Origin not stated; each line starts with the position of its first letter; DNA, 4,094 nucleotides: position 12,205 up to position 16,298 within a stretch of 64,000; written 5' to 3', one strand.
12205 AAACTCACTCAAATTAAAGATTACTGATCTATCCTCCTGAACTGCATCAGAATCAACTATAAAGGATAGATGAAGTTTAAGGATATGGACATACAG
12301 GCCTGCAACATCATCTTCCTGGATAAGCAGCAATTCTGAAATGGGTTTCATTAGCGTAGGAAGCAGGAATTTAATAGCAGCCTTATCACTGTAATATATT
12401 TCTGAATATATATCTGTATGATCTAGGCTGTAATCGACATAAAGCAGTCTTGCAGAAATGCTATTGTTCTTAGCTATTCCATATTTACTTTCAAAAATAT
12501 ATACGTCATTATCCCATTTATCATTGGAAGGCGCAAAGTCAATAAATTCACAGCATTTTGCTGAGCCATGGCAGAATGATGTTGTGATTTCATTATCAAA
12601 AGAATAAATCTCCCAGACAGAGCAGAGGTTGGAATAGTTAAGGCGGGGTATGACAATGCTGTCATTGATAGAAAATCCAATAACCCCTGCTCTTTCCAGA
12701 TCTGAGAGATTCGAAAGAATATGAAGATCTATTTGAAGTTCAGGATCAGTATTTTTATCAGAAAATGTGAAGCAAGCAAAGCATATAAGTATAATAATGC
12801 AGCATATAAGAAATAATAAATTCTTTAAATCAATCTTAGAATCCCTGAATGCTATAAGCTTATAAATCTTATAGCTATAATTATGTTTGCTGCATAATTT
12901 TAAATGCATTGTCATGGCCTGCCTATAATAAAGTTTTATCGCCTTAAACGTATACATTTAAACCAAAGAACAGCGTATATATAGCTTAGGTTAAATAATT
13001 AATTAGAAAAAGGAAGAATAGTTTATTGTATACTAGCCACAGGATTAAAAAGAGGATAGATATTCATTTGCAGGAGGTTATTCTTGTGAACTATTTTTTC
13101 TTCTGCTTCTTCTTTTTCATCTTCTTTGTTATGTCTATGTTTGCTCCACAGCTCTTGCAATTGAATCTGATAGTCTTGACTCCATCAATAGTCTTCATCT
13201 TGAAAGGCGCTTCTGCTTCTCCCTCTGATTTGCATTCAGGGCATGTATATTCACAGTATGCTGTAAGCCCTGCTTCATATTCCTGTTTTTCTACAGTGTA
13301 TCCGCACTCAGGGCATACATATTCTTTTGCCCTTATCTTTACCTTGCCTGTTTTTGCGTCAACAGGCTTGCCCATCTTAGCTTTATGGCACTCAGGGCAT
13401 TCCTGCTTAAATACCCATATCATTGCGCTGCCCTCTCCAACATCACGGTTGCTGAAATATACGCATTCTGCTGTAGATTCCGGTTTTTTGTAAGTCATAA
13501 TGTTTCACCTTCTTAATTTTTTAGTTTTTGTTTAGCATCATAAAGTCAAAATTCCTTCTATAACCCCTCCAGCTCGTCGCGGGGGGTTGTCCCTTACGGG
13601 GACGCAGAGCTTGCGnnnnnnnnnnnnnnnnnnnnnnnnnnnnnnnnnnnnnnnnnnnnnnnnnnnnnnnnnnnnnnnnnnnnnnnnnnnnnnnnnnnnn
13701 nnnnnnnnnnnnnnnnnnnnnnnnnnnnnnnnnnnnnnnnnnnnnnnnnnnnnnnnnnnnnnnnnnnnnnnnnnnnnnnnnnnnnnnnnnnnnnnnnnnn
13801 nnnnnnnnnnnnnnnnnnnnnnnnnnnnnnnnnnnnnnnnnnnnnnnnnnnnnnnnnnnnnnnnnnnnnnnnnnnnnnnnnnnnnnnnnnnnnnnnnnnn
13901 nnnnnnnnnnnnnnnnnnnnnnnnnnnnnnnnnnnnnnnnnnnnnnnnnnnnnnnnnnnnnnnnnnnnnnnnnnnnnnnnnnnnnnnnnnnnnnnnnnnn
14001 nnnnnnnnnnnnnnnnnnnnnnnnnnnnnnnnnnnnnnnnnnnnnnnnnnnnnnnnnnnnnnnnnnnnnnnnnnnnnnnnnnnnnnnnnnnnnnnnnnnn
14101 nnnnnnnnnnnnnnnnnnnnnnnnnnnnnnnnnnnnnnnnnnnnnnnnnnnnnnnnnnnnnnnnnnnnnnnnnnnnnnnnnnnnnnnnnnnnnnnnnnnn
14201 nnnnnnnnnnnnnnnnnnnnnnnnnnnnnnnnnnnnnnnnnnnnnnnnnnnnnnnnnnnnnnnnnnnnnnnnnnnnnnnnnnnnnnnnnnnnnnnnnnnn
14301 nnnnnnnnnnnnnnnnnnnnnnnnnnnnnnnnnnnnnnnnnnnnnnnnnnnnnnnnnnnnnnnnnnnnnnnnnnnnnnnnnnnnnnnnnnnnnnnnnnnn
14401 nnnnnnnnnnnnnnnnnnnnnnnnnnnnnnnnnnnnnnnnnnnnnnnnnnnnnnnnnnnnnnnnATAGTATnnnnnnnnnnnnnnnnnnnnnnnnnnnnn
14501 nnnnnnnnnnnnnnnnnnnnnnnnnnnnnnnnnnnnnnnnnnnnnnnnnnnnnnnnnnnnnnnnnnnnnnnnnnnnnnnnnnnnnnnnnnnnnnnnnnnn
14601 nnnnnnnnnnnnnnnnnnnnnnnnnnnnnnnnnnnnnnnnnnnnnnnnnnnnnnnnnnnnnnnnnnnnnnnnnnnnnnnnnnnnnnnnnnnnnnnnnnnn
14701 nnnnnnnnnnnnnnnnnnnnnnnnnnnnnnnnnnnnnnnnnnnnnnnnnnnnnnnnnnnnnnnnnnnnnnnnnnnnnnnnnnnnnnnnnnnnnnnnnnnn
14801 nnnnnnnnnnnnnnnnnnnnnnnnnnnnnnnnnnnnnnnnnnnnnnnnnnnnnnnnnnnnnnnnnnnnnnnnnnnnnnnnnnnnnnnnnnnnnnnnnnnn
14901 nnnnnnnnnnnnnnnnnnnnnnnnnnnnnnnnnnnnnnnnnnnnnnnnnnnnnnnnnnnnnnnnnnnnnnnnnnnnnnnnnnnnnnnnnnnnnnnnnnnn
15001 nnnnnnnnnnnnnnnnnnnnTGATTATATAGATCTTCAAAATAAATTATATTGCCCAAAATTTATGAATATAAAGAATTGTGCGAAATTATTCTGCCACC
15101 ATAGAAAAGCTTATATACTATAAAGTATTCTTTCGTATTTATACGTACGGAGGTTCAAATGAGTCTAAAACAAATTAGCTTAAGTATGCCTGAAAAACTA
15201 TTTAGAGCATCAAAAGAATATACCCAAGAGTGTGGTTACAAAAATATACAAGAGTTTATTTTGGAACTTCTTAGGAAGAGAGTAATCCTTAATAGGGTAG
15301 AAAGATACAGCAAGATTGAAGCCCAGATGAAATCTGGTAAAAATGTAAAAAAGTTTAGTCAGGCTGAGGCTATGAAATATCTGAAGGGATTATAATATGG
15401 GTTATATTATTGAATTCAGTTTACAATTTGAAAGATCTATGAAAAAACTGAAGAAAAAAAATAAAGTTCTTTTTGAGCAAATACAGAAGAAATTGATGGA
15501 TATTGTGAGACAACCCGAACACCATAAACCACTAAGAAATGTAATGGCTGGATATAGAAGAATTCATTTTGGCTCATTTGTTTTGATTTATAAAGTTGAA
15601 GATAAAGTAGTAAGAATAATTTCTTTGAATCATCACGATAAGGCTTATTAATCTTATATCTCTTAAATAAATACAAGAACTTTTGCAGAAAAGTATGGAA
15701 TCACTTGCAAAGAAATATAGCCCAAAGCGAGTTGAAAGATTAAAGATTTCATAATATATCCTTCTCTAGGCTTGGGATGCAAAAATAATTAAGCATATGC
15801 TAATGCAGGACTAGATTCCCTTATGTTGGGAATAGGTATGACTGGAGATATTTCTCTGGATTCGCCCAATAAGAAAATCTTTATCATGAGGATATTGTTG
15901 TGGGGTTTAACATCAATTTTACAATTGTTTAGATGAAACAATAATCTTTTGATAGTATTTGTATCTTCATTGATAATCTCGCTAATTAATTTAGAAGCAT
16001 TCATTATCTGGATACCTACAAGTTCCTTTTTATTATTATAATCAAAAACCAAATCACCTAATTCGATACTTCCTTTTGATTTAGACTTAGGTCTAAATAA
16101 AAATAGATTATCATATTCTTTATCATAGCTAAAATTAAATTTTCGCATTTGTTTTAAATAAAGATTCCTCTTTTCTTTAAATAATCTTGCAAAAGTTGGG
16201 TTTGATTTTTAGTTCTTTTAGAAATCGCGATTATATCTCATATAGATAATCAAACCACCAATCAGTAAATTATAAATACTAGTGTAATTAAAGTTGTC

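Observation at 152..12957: A 7-nt deletion splits a ~4270-aa surface protein from its membrane anchor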

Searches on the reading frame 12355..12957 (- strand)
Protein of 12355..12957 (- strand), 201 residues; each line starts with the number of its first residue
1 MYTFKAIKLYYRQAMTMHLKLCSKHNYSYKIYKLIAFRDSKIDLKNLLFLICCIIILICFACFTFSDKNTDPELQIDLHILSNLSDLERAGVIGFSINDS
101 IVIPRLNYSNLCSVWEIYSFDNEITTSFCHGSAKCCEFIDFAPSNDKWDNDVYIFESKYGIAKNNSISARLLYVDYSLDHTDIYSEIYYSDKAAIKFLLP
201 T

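Call 38: search_protein_families(library=ncbifam, proteins=[window:12355-12957:-], max_evalue=10)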
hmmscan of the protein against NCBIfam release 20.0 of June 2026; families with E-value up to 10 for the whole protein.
seq(201 aa): 1 family
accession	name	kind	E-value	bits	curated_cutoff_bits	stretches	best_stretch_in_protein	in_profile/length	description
NF009585.0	PRK13024.1-5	equivalog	0.053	11.4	1037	1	31-103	830-895/993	protein translocase subunit SecDF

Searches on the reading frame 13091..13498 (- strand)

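Call 41: search_protein_families(library=pfam, proteins=[window:13091-13498:-], max_evalue=0.0001)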
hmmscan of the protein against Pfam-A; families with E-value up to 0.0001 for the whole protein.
window:13091-13498:- (135 aa): 4 families
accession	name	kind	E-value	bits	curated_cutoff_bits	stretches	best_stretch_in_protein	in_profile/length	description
PF24441.1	DUF7560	-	2.4e-07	30.8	27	0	108-129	2-23/44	Family of unknown function (DUF7560)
PF08271.17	Zn_Ribbon_TF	-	2.5e-06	27.4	29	0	34-78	3-38/43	TFIIB zinc-binding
PF09723.15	Zn_ribbon_8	-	8.8e-05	22.9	34.4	0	59-71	5-39/41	Zinc ribbon domain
PF07282.18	Cas12f1-like_TNB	-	9.8e-05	22.9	26.3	0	32-69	29-50/60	Cas12f1-like, TNB domain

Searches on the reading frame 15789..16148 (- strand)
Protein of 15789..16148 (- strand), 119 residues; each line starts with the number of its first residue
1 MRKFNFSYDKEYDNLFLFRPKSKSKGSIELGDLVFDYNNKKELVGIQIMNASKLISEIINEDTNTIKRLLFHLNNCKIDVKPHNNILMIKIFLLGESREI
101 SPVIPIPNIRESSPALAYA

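Call 62: search_protein_families(library=pfam, proteins=[window:15789-16148:-], max_evalue=0.0001)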
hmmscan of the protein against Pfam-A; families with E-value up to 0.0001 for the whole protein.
window:15789-16148:- (119 aa): 1 family
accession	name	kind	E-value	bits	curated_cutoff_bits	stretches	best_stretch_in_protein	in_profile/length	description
PF10049.14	DUF2283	-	3e-09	37.3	23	1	6-52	2-49/49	Protein of unknown function (DUF2283)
